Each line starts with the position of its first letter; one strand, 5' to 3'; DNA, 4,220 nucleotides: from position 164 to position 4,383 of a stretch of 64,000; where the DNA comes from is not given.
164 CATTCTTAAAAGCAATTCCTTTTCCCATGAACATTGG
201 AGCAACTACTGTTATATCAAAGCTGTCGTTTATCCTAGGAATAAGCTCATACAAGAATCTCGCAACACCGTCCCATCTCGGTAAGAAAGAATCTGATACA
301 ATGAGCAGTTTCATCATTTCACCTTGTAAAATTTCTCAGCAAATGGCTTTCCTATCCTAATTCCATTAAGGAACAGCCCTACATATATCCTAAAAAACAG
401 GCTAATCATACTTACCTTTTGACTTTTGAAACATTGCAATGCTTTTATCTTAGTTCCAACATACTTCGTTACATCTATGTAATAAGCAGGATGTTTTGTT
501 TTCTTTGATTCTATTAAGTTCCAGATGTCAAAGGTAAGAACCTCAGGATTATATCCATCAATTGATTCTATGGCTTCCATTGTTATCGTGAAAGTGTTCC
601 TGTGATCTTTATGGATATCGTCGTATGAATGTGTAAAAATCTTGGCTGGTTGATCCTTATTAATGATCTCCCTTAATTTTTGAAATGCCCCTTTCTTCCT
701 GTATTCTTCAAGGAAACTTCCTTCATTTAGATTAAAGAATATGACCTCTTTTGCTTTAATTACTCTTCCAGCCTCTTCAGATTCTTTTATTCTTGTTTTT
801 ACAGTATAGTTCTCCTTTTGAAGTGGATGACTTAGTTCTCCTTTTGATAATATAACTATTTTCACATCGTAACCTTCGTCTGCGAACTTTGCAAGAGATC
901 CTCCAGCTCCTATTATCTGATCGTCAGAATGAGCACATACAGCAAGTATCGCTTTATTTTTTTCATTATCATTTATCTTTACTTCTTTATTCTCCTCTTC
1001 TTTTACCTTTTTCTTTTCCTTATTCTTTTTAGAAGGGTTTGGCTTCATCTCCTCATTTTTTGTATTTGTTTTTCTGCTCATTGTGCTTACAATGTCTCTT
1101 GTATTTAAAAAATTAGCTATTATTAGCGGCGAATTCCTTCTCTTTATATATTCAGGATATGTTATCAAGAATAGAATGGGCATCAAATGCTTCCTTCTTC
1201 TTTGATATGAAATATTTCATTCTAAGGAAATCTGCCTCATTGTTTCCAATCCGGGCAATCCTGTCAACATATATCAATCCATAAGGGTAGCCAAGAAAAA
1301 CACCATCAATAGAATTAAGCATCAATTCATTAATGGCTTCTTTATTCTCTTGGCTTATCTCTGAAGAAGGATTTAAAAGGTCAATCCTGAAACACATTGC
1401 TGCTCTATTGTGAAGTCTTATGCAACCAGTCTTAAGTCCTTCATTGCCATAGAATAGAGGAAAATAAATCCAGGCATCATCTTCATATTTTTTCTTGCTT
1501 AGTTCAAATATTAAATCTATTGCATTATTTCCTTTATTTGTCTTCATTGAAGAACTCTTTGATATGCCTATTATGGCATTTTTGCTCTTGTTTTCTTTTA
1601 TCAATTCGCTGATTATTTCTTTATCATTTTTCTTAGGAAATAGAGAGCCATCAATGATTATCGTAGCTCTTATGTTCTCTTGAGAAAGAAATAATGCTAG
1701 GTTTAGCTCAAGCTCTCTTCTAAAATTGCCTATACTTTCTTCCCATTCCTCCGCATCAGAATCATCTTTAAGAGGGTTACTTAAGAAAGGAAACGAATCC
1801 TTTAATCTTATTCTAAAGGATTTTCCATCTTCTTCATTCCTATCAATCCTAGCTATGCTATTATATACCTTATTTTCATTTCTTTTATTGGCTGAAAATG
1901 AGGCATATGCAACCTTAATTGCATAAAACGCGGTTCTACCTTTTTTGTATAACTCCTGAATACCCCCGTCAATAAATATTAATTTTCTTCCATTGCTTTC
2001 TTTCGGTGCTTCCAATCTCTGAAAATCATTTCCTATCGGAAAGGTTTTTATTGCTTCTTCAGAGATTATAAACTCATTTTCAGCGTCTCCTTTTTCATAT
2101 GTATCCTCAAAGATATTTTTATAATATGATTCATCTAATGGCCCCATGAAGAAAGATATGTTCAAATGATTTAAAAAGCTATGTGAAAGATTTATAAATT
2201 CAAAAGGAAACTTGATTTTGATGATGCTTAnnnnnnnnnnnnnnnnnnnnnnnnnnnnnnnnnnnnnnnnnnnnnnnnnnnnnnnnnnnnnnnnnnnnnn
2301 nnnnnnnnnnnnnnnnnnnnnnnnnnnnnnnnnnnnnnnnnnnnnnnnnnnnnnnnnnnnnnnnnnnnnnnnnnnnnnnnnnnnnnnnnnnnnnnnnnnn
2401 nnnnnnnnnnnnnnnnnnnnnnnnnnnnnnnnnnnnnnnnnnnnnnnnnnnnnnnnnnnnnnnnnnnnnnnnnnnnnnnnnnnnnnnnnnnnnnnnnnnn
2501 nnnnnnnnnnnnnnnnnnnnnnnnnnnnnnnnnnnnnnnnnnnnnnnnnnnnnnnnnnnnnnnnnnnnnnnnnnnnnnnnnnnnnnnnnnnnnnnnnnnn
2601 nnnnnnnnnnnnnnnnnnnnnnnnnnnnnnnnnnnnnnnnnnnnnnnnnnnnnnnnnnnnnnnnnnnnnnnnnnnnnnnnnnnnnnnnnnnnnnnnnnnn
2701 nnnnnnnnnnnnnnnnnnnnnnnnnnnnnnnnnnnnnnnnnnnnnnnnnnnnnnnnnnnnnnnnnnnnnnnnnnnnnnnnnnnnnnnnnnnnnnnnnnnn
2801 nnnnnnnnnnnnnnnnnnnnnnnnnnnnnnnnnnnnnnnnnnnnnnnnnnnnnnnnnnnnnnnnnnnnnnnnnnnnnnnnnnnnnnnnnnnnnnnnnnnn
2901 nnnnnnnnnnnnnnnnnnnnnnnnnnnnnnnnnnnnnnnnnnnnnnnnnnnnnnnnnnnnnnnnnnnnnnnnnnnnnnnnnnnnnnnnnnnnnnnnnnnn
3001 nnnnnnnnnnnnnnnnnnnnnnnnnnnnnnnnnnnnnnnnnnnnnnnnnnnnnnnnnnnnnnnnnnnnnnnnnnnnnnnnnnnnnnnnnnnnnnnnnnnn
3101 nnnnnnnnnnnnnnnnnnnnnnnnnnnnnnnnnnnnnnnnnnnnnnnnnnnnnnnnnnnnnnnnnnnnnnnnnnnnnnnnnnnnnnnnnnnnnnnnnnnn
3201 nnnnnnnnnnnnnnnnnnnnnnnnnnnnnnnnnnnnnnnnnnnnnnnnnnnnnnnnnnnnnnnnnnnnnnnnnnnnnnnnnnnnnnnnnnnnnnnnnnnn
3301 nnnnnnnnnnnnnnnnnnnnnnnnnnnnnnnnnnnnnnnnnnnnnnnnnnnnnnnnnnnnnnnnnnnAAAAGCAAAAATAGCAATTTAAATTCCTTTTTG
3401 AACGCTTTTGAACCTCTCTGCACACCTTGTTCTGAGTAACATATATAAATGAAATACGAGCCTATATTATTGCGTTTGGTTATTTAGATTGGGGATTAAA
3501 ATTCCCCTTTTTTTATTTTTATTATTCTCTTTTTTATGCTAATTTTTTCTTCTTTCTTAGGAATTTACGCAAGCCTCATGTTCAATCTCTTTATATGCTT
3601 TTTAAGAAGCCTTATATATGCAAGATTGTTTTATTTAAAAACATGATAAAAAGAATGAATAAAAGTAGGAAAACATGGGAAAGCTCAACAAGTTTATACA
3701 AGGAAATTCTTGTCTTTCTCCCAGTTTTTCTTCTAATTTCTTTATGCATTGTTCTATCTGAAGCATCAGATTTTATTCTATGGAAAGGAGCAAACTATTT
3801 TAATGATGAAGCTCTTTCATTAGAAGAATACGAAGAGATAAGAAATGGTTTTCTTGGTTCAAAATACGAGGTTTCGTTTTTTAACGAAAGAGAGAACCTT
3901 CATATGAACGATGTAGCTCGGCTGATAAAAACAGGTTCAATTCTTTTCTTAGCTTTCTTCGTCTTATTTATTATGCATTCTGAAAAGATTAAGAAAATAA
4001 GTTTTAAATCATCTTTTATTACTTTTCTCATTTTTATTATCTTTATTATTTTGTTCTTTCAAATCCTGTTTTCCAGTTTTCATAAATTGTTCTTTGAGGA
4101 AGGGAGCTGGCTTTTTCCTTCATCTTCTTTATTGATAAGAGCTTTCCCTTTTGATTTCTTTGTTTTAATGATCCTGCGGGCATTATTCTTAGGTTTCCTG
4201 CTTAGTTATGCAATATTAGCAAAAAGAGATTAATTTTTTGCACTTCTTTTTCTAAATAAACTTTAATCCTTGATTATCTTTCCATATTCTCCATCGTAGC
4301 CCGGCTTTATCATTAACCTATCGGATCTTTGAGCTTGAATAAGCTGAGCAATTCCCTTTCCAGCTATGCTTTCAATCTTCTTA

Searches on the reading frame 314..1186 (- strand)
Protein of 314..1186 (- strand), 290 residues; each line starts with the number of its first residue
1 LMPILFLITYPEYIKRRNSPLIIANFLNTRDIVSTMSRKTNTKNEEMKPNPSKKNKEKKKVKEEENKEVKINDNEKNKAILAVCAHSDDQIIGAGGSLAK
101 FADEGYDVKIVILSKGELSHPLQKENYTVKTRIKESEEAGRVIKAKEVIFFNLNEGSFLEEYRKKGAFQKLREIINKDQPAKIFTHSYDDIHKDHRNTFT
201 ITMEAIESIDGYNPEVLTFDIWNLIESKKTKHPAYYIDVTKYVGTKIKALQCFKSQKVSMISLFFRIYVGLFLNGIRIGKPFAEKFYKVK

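Call 54: search_protein_families(library=pfam, proteins=[window:314-1186:-], max_evalue=0.01)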
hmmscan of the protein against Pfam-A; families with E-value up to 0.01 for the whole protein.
window:314-1186:- (290 aa): 1 family
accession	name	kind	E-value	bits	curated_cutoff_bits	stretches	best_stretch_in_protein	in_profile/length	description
PF02585.22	PIG-L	-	1.8e-25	90.4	28.2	1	81-206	1-129/129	GlcNAc-PI de-N-acetylase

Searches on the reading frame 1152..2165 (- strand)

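Call 54: search_protein_families(library=pfam, proteins=[window:1152-2165:-], max_evalue=0.01)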
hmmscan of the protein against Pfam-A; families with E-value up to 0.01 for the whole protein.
window:1152-2165:- (337 aa): 1 family
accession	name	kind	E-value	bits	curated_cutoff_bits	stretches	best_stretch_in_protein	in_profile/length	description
PF09376.16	NurA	-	9.3e-12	45.4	21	1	61-306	2-254/254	NurA domain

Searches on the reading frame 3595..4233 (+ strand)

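Call 54: search_protein_families(library=pfam, proteins=[window:3595-4233:+], max_evalue=0.01)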
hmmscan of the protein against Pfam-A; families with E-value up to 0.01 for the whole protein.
window:3595-4233:+ (212 aa): 1 family
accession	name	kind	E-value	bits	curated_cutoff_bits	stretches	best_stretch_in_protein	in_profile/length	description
PF07314.17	Lit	-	2.6e-12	47.6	24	1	84-189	69-176/176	Lipoprotein intramolecular transacylase Lit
